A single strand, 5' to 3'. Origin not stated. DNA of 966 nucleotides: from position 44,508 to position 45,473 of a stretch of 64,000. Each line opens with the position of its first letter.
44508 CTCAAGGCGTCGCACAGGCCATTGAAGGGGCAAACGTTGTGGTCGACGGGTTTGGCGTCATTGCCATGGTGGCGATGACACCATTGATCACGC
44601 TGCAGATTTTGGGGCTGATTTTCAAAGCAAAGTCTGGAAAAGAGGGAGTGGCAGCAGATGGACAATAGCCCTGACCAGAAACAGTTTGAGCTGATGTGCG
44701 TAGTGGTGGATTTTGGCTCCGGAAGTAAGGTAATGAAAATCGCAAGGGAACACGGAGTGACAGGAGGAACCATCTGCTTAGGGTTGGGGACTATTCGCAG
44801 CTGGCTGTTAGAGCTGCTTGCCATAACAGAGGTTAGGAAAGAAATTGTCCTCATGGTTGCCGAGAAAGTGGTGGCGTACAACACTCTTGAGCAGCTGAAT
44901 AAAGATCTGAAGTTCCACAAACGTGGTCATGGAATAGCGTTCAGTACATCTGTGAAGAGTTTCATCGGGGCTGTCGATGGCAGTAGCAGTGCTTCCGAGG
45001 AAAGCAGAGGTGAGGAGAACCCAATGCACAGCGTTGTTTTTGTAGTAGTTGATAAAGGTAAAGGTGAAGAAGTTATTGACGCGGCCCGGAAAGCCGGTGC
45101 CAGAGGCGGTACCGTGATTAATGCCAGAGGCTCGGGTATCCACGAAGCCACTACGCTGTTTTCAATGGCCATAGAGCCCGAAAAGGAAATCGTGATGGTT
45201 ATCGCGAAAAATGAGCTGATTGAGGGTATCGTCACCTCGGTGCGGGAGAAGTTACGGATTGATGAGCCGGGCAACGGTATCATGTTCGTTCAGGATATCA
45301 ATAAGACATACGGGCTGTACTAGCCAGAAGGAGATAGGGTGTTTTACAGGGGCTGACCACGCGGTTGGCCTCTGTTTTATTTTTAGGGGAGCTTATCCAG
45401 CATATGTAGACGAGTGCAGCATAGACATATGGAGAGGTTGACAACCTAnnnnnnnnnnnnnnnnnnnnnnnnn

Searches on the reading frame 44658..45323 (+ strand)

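Call 28: search_protein_families(library=pfam, max_evalue=0.00001, proteins=[window:44658-45323:+])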
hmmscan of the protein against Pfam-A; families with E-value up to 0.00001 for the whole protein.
window:44658-45323:+ (221 aa): 1 family
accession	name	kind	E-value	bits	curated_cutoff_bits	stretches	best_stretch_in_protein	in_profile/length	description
PF00543.27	P-II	-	6.5e-10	39.7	25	1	127-218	4-96/102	Nitrogen regulatory protein P-II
